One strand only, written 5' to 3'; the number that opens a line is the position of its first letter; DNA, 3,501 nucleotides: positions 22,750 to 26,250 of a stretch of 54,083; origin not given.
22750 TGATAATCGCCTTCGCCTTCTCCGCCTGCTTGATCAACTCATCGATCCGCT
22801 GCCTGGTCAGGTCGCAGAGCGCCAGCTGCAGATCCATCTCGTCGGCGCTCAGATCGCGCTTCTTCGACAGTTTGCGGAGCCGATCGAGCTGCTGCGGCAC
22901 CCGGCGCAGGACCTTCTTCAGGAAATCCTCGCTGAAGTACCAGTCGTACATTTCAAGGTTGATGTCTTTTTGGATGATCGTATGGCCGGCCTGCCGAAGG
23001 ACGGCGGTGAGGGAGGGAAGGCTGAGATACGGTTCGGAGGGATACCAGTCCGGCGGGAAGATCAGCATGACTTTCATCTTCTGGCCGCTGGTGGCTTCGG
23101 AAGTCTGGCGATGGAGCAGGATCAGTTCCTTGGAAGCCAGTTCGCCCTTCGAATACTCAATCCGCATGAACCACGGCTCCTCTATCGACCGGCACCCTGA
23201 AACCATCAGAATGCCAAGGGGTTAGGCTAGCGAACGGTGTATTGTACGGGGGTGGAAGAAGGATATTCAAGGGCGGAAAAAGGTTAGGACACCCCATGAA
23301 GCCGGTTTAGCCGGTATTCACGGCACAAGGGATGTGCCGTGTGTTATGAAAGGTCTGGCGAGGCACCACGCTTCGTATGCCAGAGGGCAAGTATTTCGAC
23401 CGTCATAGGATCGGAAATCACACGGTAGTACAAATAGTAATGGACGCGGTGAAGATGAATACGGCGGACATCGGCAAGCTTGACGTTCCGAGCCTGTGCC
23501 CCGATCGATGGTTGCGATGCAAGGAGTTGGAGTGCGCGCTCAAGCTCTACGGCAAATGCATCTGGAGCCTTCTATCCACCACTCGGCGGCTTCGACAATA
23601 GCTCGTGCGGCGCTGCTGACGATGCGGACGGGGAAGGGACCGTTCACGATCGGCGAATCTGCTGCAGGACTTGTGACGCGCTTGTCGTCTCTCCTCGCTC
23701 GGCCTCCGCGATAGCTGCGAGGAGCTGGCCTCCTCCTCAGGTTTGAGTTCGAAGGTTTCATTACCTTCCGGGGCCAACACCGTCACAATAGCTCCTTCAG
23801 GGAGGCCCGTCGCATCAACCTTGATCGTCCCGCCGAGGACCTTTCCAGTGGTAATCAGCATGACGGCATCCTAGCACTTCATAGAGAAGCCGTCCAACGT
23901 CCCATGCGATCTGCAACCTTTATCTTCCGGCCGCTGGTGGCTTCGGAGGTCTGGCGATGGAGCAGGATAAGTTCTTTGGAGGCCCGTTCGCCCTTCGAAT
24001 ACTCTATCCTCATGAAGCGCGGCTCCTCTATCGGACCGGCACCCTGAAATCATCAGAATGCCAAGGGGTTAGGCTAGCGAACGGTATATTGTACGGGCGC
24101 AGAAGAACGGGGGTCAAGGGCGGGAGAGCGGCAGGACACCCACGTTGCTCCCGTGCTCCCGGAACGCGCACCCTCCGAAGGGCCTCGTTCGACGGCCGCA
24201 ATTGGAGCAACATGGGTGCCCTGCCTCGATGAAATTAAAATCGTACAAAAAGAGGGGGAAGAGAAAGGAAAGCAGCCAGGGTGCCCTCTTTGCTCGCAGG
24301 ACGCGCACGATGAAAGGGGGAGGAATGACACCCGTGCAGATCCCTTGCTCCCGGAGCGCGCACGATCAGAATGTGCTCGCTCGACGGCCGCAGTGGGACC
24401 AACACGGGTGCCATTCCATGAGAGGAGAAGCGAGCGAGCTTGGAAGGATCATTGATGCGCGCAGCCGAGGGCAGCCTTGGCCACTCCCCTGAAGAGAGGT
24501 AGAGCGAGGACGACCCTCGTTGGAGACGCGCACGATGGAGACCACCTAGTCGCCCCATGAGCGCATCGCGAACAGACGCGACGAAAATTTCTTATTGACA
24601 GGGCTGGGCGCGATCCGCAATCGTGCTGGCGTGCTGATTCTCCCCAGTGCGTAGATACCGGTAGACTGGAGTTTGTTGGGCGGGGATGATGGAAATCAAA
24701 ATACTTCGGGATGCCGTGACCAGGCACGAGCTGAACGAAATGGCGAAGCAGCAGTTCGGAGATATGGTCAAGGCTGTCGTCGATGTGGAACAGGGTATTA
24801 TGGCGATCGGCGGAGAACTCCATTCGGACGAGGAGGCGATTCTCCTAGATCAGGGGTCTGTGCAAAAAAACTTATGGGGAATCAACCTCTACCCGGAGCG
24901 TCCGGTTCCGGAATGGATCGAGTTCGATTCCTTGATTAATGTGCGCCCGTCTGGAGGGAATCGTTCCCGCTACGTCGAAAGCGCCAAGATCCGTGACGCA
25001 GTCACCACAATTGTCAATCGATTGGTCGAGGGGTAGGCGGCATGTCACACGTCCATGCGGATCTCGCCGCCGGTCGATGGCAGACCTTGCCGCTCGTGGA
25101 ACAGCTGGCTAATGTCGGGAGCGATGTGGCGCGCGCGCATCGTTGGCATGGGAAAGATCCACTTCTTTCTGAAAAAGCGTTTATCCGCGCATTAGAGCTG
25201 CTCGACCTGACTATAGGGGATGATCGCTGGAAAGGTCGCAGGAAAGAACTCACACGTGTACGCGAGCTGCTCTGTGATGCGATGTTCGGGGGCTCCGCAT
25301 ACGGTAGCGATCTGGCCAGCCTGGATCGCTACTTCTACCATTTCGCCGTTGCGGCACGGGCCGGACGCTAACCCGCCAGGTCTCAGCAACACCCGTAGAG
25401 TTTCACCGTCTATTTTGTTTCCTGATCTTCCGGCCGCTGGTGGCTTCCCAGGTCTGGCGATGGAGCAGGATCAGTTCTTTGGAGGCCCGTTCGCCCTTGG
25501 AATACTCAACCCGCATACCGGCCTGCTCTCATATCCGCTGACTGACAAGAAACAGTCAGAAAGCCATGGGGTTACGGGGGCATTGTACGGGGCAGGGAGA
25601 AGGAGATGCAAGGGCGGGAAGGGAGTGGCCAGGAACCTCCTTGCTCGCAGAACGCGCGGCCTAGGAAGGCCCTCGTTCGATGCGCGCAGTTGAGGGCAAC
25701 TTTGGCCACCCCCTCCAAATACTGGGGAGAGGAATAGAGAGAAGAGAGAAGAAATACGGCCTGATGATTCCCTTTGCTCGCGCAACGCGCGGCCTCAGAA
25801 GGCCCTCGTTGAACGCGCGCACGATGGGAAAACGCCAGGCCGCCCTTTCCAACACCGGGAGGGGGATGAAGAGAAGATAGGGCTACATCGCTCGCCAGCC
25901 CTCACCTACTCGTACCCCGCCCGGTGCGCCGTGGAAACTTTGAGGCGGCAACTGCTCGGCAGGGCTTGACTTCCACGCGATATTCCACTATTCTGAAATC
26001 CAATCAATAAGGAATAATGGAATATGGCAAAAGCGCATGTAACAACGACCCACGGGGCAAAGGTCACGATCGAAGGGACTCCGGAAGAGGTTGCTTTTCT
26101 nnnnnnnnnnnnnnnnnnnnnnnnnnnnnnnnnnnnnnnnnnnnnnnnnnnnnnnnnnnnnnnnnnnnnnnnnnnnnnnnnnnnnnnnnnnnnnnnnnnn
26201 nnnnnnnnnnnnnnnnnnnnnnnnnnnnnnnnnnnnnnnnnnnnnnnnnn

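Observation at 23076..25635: The first 30 codons and upstream region of a radical SAM gene are present three times, bracketing two small inserted modules at the border of the accessory region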

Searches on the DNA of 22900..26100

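Call 68: search_rna_families(source=window, start=22900, end=26100, threshold=evalue, max_evalue=1)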
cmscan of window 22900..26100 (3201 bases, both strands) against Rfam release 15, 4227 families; matches with E-value up to 1: 1.
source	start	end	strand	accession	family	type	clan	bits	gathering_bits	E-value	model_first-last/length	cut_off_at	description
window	25756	25843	+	RF03333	mir-2820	Gene; miRNA;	-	22.1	84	0.23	1-83/83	no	mir-2820 microRNA precursor family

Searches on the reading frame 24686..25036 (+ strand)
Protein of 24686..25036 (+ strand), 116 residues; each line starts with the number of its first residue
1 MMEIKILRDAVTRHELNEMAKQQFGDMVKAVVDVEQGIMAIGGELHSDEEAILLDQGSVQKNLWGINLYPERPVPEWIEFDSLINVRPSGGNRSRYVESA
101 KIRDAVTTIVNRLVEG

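Call 10: search_protein_families(library=pfam, proteins=[window:24686-25036:+], max_evalue=0.01)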
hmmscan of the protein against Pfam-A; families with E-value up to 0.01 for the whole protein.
window:24686-25036:+ (116 aa): 1 family
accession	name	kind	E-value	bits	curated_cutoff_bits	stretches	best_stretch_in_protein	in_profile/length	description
PF18924.5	DUF5674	-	2.2e-34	118.2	27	1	6-113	2-109/109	Protein of unknown function (DUF5674)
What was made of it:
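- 24686..25371 (+): Module 2: DUF5674 protein (24686-25036) and a 109-aa ORF (25042-25371). Call 10.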

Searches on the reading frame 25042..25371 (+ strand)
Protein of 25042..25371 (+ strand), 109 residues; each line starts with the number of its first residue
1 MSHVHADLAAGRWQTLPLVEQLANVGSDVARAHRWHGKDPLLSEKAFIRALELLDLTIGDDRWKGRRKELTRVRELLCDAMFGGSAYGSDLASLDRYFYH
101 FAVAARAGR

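Call 10: search_protein_families(library=pfam, proteins=[window:25042-25371:+], max_evalue=0.01)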
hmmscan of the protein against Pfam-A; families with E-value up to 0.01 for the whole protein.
window:25042-25371:+ (109 aa): 0 families

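Call 69: search_protein_families(library=pfam, proteins=[window:25042-25371:+], max_evalue=0.1)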
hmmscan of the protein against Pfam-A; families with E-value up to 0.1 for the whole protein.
window:25042-25371:+ (109 aa): 0 families
